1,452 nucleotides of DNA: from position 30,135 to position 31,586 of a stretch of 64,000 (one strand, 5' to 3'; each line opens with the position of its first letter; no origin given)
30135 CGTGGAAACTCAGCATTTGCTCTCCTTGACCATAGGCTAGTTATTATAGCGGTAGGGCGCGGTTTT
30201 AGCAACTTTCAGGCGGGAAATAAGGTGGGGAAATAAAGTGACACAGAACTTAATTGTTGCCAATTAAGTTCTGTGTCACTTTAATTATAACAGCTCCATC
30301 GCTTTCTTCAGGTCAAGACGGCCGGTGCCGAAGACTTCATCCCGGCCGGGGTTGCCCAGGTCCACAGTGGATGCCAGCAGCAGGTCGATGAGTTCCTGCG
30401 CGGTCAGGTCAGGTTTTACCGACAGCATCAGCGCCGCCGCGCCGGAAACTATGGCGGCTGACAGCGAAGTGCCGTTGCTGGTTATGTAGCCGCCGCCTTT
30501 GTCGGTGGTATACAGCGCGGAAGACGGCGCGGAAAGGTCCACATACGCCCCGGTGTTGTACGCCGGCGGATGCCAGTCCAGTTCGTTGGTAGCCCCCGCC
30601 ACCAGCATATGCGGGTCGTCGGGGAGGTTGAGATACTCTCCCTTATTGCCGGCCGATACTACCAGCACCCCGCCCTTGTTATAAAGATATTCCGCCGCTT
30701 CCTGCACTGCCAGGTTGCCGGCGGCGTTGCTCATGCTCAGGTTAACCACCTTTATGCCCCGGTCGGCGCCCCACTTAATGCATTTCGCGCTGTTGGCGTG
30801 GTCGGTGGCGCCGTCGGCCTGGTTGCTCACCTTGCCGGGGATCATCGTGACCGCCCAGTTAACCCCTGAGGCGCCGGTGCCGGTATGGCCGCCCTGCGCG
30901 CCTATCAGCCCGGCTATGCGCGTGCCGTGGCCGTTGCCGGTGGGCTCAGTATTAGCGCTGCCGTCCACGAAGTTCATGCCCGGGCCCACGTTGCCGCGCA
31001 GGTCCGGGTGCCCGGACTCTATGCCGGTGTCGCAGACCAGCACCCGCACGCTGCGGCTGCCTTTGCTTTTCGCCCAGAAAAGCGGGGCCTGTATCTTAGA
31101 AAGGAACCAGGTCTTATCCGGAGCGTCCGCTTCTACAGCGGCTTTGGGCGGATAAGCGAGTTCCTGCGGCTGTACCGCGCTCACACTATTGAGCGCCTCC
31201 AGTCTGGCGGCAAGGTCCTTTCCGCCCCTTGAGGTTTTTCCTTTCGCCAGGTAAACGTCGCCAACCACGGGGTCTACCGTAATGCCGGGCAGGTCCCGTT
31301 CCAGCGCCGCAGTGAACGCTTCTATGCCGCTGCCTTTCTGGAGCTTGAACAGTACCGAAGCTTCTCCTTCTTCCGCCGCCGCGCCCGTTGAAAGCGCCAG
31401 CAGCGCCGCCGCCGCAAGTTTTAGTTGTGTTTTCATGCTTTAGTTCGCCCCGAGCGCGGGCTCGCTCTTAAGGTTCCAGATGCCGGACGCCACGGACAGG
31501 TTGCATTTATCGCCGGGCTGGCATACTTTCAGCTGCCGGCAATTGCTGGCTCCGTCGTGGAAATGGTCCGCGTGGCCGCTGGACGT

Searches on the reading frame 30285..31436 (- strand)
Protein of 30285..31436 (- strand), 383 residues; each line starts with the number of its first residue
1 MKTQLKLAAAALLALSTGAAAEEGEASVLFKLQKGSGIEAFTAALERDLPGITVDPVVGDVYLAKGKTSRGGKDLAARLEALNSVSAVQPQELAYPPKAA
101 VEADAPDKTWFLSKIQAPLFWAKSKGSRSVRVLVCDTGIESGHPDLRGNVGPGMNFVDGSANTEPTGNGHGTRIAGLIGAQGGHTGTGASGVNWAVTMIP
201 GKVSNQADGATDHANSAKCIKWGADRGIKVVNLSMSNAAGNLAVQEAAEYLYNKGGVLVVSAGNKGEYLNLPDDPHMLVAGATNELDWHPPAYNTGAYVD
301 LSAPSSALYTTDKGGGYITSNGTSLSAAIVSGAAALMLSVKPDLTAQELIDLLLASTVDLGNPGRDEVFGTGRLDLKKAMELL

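Call 17: search_protein_families(library=pfam, proteins=[window:30285-31436:-], max_evalue=0.01)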
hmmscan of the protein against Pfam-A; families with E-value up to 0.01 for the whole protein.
window:30285-31436:- (383 aa): 1 family
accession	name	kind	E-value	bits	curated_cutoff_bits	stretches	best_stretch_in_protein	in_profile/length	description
PF00082.27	Peptidase_S8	-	1.7e-31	110.1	21.8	1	129-372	3-288/288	Subtilase family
